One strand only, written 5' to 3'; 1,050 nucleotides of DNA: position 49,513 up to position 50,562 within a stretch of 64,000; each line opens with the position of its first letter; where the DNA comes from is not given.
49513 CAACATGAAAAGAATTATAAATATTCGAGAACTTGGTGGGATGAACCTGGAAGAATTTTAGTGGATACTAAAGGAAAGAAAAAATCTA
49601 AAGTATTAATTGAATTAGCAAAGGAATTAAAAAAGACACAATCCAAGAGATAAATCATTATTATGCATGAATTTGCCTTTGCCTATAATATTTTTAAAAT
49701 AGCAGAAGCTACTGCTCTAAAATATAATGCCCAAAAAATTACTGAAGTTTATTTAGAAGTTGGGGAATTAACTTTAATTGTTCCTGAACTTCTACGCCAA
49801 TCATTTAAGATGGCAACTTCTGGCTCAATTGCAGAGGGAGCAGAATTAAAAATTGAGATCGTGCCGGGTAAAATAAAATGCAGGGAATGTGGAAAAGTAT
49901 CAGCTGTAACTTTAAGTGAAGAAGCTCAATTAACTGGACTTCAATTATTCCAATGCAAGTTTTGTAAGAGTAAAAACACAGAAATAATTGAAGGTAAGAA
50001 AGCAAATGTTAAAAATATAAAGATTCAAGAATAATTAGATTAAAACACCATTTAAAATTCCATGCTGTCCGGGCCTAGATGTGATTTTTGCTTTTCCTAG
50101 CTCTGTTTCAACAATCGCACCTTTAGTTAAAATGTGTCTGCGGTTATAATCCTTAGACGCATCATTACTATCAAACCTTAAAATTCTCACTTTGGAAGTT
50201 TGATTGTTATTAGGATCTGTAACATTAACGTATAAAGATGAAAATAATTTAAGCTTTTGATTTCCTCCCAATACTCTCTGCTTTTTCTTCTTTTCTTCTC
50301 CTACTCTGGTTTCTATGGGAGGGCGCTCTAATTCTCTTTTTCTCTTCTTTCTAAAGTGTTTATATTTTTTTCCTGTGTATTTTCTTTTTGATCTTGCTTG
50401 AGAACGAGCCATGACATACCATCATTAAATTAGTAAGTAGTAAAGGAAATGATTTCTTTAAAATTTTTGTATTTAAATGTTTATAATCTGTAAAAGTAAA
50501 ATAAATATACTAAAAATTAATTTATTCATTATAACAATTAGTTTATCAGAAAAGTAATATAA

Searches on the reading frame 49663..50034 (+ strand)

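Call 51: search_protein_families(library=pfam, proteins=[window:49663-50034:+], max_evalue=0.0001)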
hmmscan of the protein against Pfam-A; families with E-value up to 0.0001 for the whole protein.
window:49663-50034:+ (123 aa): 1 family
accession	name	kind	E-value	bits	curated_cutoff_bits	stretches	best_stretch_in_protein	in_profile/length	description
PF01155.25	HypA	-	2.4e-29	102.1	28.9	1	1-121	1-112/112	Hydrogenase/urease nickel incorporation, metallochaperone, hypA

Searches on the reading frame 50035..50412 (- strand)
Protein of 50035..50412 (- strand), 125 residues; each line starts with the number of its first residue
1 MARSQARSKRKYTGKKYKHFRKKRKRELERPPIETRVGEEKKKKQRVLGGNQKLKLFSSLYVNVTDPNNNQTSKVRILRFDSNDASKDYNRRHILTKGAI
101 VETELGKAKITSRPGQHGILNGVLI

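Call 51: search_protein_families(library=pfam, proteins=[window:50035-50412:-], max_evalue=0.0001)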
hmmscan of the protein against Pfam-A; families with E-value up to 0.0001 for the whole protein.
window:50035-50412:- (125 aa): 1 family
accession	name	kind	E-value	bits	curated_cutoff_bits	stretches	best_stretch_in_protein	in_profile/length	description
PF01201.27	Ribosomal_S8e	-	1.4e-37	129.3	30.2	1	5-125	2-133/133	Ribosomal protein S8e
